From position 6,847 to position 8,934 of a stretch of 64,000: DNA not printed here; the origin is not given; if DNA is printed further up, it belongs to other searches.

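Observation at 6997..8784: HerA/FtsK-superfamily ATPase embedded in the paralog island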

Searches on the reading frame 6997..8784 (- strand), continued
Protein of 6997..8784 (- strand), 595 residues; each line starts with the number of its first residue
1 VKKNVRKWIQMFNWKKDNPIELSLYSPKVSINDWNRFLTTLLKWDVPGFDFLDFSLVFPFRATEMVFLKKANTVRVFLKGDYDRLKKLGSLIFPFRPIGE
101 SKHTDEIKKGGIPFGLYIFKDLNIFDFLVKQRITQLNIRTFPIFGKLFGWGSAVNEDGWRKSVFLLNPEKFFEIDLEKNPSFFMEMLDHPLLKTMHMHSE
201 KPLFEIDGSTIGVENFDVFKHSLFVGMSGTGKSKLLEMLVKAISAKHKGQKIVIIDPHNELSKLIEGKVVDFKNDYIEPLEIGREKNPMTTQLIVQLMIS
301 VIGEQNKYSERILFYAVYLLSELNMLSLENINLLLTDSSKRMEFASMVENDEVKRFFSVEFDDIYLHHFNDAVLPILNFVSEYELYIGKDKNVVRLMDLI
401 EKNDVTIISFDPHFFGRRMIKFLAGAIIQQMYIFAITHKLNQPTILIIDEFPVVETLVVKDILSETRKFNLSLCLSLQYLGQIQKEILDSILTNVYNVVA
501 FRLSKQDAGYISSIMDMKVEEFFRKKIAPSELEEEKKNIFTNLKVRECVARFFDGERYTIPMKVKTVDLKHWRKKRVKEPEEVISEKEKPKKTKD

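Call 93: search_protein_families(library=pfam, proteins=[P0254, P0276, P0262, P0270], max_evalue=1)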
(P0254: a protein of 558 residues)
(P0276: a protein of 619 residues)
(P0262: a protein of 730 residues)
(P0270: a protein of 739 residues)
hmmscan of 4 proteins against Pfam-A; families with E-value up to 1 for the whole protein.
P0254 (558 aa): 15 families
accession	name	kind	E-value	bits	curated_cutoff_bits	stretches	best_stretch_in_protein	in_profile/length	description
PF01935.23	DUF87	-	2.8e-08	34.6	23.2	1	199-396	23-203/220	Helicase HerA, central domain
PF10412.15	TrwB_AAD_bind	-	0.00011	21.6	20.5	1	420-479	238-298/387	Type IV secretion-system coupling protein DNA-binding domain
PF13401.12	AAA_22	-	0.00012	22.9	27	1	202-237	8-40/130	AAA domain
PF00005.33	ABC_tran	-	0.0024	18.9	25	1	203-265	15-71/137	ABC transporter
PF20720.3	nSTAND3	-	0.0048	17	27.2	1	202-249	20-64/155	Novel STAND NTPase 3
PF13245.12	AAA_19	-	0.0082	16.8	25.1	1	202-449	14-113/134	AAA domain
PF13604.12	AAA_30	-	0.011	15.9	27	1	415-459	81-121/191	AAA domain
PF00004.35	AAA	-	0.018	15.9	21.2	0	203-223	2-22/131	ATPase family associated with various cellular activities (AAA)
PF00910.28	RNA_helicase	-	0.03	15.3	21.5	1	203-257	2-58/105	RNA helicase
PF12696.13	TraG-D_C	-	0.033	14.6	22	1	428-468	2-43/126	TraM recognition site of TraD and TraG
PF24883.2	NPHP3_N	-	0.041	14.5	24.8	1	204-225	27-48/164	Nephrocystin 3, N-terminal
PF05729.18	NACHT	-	0.058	13.7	26.7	1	201-227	2-28/167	NACHT domain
PF03193.22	RsgA_GTPase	-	0.067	13.4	30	1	201-222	108-129/174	RsgA GTPase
PF13555.12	AAA_29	-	0.12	12.6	27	1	196-216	17-39/61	P-loop containing region of AAA domain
PF04851.21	ResIII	-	0.56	10.5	22.5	1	200-240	24-64/164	Type III restriction enzyme, res subunit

P0276 (619 aa): 20 families
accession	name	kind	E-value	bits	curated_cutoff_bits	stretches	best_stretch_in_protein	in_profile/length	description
PF10412.15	TrwB_AAD_bind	-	1.4e-07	31.2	20.5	2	421-521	216-321/387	Type IV secretion-system coupling protein DNA-binding domain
PF01935.23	DUF87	-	8.6e-07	29.7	23.2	1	211-254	23-62/220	Helicase HerA, central domain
PF13401.12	AAA_22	-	0.0013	19.5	27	0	436-486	71-123/130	AAA domain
PF12696.13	TraG-D_C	-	0.0014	19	22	1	453-522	3-78/126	TraM recognition site of TraD and TraG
PF01637.24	ATPase_2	-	0.0036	17.6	33.2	0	214-240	23-49/225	ATPase domain predominantly from Archaea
PF23965.1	DUF7293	-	0.0084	16.6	27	1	99-118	2-21/54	Family of unknown function (DUF7293)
PF04665.18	Pox_A32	-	0.0088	16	22.8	1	446-544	94-186/242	Poxvirus A32 protein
PF13604.12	AAA_30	-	0.0092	16.2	27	1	446-485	84-123/191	AAA domain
PF01580.24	FtsK_SpoIIIE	-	0.01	15.7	24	1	212-252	40-79/221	FtsK/SpoIIIE family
PF00910.28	RNA_helicase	-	0.011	16.6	21.5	1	215-252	2-39/105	RNA helicase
PF04851.21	ResIII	-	0.021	15.2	22.5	1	211-260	23-69/164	Type III restriction enzyme, res subunit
PF13245.12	AAA_19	-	0.026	15.2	25.1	0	212-243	12-42/134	AAA domain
PF05729.18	NACHT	-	0.034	14.4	26.7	1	214-249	3-38/167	NACHT domain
PF01443.25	Viral_helicase1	-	0.045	14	21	1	215-237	2-22/228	Viral superfamily 1 RNA helicase core domain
PF20703.3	nSTAND1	-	0.055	13.5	27.1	1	212-262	34-86/379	Novel STAND NTPase 1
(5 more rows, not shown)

P0262 (730 aa): 21 families
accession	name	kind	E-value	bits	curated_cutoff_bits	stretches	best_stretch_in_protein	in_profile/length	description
PF10412.15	TrwB_AAD_bind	-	2.4e-09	37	20.5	1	214-513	15-316/387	Type IV secretion-system coupling protein DNA-binding domain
PF01935.23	DUF87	-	3.1e-08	34.4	23.2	1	212-339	21-142/220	Helicase HerA, central domain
PF13401.12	AAA_22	-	4.1e-05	24.4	27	1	216-289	7-79/130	AAA domain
PF13604.12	AAA_30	-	0.00024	21.4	27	1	427-479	73-121/191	AAA domain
PF24883.2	NPHP3_N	-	0.00029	21.5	24.8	1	218-306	26-120/164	Nephrocystin 3, N-terminal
PF00005.33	ABC_tran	-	0.00058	20.9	25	1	216-286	13-75/137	ABC transporter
PF13245.12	AAA_19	-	0.0024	18.5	25.1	1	215-252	12-47/134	AAA domain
PF04665.18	Pox_A32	-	0.0029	17.6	22.8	1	439-526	91-176/242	Poxvirus A32 protein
PF18766.7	SWI2_SNF2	-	0.0034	17.5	26.7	1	216-268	20-70/221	SWI2/SNF2 ATPase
PF06414.18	Zeta_toxin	-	0.0045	16.9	22.3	1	217-253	19-50/199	Zeta toxin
PF01580.24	FtsK_SpoIIIE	-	0.0054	16.6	24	1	215-268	40-93/221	FtsK/SpoIIIE family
PF13555.12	AAA_29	-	0.0093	16.1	27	1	210-231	16-39/61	P-loop containing region of AAA domain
PF05127.21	NAT10_TcmA_helicase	-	0.012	15.9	22.7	0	219-269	2-49/176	RNA cytidine acetyltransferase NAT10/TcmA, helicase domain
PF12846.13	AAA_10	-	0.014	14.9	27.5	1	209-274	16-81/362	AAA-like domain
PF05707.18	Zot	-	0.019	14.8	20.3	1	442-495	78-139/197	Zonular occludens toxin (Zot)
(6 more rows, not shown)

P0270 (739 aa): 15 families
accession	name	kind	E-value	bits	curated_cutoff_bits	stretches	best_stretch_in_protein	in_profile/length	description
PF01935.23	DUF87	-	4.6e-09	37.1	23.2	1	215-257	22-61/220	Helicase HerA, central domain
PF10412.15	TrwB_AAD_bind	-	1.4e-07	31.2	20.5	2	213-262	12-57/387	Type IV secretion-system coupling protein DNA-binding domain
PF13604.12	AAA_30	-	8e-06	26.1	27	2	218-271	20-71/191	AAA domain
PF01580.24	FtsK_SpoIIIE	-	1.5e-05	25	24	1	203-257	28-80/221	FtsK/SpoIIIE family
PF12696.13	TraG-D_C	-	6.4e-05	23.3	22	1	455-522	2-74/126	TraM recognition site of TraD and TraG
PF13245.12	AAA_19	-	0.0004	21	25.1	1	217-478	12-115/134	AAA domain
PF04665.18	Pox_A32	-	0.0023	17.9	22.8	0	446-532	91-175/242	Poxvirus A32 protein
PF20703.3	nSTAND1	-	0.0095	16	27.1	1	219-273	36-89/379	Novel STAND NTPase 1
PF13401.12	AAA_22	-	0.022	15.5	27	1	218-266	7-52/130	AAA domain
PF25199.1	nSTAND_NTPase5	-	0.033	14.4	34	0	220-284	45-106/145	Novel STAND NTPase 5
PF07728.20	AAA_5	-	0.036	14.5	22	0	219-241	2-24/139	AAA domain (dynein-related subfamily)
PF04851.21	ResIII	-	0.062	13.7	22.5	1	216-268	23-73/164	Type III restriction enzyme, res subunit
PF00005.33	ABC_tran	-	0.14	13.2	25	1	217-239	12-34/137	ABC transporter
PF13555.12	AAA_29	-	0.18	12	27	1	214-233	18-39/61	P-loop containing region of AAA domain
PF05127.21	NAT10_TcmA_helicase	-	0.2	11.9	22.7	0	449-479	82-115/176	RNA cytidine acetyltransferase NAT10/TcmA, helicase domain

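Call 94: find_encoding_contigs(protein=P0253, flank=6000, max_places=1)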
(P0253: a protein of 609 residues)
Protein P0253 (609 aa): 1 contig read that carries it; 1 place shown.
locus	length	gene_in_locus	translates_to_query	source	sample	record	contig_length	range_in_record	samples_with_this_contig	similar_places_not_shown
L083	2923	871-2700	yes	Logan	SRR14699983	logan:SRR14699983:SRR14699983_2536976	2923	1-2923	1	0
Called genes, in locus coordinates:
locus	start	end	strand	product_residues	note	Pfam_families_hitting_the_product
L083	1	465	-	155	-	?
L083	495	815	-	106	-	-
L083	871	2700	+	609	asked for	PF01935:DUF87, PF10412:TrwB_AAD_bind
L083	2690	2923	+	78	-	?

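Call 95: find_encoding_contigs(protein=P0257, flank=8000, max_places=1)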
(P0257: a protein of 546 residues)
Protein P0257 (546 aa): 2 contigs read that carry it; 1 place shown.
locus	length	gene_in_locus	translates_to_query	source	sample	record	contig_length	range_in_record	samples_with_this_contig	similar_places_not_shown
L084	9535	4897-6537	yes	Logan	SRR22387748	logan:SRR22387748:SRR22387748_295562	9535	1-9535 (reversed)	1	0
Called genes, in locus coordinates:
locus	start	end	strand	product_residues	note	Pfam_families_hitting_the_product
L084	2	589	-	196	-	?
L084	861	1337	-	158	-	PF03073:TspO_MBR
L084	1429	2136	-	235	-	PF01996:F420_ligase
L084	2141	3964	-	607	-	PF13522:GATase_6, PF13537:GATase_7, PF12481:DUF3700 (weak), PF00733:Asn_synthase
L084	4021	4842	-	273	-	PF13411:MerR_1, PF00376:MerR (weak)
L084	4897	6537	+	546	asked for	PF01935:DUF87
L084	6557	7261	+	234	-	-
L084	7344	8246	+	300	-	PF01297:ZnuA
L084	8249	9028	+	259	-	PF13476:AAA_23 (weak), PF00005:ABC_tran, PF13304:AAA_21 (faint)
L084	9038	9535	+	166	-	?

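Call 97: search_protein_families(library=phrogs, proteins=[window:6997-8784:-, L080:9857-10564:+], max_evalue=0.01)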
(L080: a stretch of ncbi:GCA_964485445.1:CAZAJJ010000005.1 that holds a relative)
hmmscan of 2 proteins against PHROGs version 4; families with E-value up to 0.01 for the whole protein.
window:6997-8784:- (595 aa): 3 families
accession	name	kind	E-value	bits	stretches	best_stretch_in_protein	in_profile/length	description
phrog_7035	-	unknown function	2.3e-15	57.1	2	220-269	212-261/969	-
phrog_5156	-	unknown function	5.3e-13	48.9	1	219-508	411-727/824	-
phrog_2666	-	head and packaging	3.1e-07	30.4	1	220-267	322-367/555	terminase large subunit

L080:9857-10564:+ (235 aa): 1 family
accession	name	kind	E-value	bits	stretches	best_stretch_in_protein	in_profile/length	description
phrog_15341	-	unknown function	0.0017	18.8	1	97-217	143-263/276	-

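Call 105: search_protein_families(library=pfam, proteins=[L080:9857-10564:+, L079:10190-10894:+, L081:7679-8401:+, L084:6557-7261:+], max_evalue=1)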
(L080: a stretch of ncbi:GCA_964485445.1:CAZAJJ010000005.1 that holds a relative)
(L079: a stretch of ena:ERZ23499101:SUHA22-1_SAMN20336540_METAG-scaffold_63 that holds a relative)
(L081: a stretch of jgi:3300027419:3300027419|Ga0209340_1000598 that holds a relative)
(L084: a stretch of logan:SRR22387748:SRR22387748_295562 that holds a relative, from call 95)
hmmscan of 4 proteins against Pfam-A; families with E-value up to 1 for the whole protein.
L080:9857-10564:+ (235 aa): 1 family
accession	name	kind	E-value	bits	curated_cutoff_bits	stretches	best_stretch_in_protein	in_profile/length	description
PF06394.18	Pepsin-I3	-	0.056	14.1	21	1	122-139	15-32/74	Pepsin inhibitor-3-like repeated domain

L079:10190-10894:+ (234 aa): 1 family
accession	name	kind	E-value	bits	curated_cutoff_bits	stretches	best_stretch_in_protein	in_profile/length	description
PF23718.1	DUF7160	-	0.12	12.9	27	0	43-80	15-53/54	Family of unknown function (DUF7160)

L081:7679-8401:+ (240 aa): 0 families

L084:6557-7261:+ (234 aa): 1 family
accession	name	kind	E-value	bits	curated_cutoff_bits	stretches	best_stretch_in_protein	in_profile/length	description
PF25321.1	PH_RASGAP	-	0.29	11.9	27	0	58-92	46-80/127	PH domain-like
